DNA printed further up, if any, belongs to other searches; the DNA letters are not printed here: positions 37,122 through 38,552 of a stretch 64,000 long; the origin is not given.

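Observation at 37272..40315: Deoxyhypusine synthase operon with a compact fold-III PLP decarboxylase and a DHH phosphoesterase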

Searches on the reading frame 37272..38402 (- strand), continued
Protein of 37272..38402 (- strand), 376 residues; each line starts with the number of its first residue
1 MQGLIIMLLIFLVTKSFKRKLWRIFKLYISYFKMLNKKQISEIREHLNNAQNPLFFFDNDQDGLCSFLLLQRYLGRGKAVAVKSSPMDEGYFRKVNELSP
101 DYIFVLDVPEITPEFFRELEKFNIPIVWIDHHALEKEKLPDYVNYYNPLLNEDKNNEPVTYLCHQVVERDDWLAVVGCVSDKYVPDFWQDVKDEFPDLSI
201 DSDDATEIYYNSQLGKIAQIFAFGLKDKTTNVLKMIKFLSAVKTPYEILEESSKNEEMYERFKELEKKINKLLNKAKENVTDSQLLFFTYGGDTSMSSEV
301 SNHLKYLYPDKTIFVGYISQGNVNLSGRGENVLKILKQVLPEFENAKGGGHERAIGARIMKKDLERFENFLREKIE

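Call 80: fold_search(model_id=the predicted structure, library=pdb)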
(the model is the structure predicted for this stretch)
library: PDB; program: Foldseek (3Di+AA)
matches with E <= 10: 1502; with E <= 0.001: 74
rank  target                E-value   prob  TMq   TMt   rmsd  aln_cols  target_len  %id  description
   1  7bjq_A                1.1e-16  1.00  0.70  0.56   6.5       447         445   16  Crystal structure of RecJCdc45 from Methanothermobacter thermoautotroficus in complex with ssDNA (released 2022-07-27)
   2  7bhi_A                3.2e-16  1.00  0.72  0.57   6.1       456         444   16  Crystal structure of RecJ-Cdc45 from Methanothermobacter Thermoautotrophicus (released 2022-07-20)
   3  7bih_A                4.1e-16  1.00  0.66  0.53   6.7       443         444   16  Crystal structure of RecJ-Cdc45 from Methanothermobacter Thermoautotrophicus in the closed state. (released 2022-07-27)
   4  7bih_B                9.7e-16  1.00  0.65  0.52   6.9       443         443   16  Crystal structure of RecJ-Cdc45 from Methanothermobacter Thermoautotrophicus in the closed state. (released 2022-07-27)
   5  7ykv_B                1.7e-15  1.00  0.64  0.52   8.9       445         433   15  The structure of archaeal nuclease RecJ2 from Methanocaldococcus jannaschii (released 2023-07-26)
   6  6tvv_A                5.2e-15  1.00  0.64  0.53   8.8       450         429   16  Crystal structure of 3'-5' RecJ exonuclease from M. Jannaschii (released 2021-01-27)
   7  7bhi_B                7.0e-15  1.00  0.70  0.56   6.6       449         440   16  Crystal structure of RecJ-Cdc45 from Methanothermobacter Thermoautotrophicus (released 2022-07-20)
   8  7yik_B                7.9e-15  1.00  0.66  0.54   8.6       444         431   15  The structure of archaeal nuclease RecJ2 from Methanocaldococcus jannaschii (released 2023-07-19)
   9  8a8k_A                1.2e-14  1.00  0.62  0.66   6.1       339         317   17  PAP phosphatase from Methanothermococcus thermolithotrophicus refined to 3.1 A (released 2023-04-26)
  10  8a8k_B                1.3e-14  1.00  0.61  0.66   6.2       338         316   17  PAP phosphatase from Methanothermococcus thermolithotrophicus refined to 3.1 A (released 2023-04-26)
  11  8y30_A                2.0e-14  1.00  0.68  0.35   5.4       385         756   15  Crystal structure of Staphylococcus aureus RecJ protein in complex with Mg2+ (released 2025-01-29)
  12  5x4j                  2.2e-14  1.00  0.55  0.43  11.2       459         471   13  The crystal structure of Pyrococcus furiosus RecJ (Zn-soaking) (released 2018-02-14)
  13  7ykv_A                2.4e-14  1.00  0.56  0.46  12.6       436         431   16  The structure of archaeal nuclease RecJ2 from Methanocaldococcus jannaschii (released 2023-07-26)
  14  7e15_A                2.7e-14  1.00  0.52  0.41  11.4       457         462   14  Protein ternary complex working for DNA replication initiation (released 2021-10-06)
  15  5x4h                  3.6e-14  1.00  0.57  0.44  11.0       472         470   14  The crystal structure of Pyrococcus furiosus RecJ (wild-type) (released 2018-02-14)
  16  7e15_D                3.6e-14  1.00  0.51  0.41  12.4       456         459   14  Protein ternary complex working for DNA replication initiation (released 2021-10-06)
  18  5ghr_A                1.9e-13  1.00  0.51  0.42   8.1       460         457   14  DNA replication protein (released 2016-10-12)
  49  5ghr_C                2.7e-06  1.00  0.37  0.37   4.8       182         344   16  DNA replication protein (released 2016-10-12)
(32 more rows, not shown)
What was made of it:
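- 37272..38303 (-): DHH/DHHA1 phosphoesterase, 343 aa, a minimal archaeal RecJ/Cdc45-like nuclease. It is a neighbour, not part of the conserved dys-decarboxylase module. Top Foldseek hits are M. thermautotrophicus RecJ-Cdc45 7bjq (E=1.1e-16), M. jannaschii RecJ2, P. furiosus RecJ and the DNA-replication-protein entries 5ghr/7e15, plus a PAP phosphatase, 8a8k (call 80).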
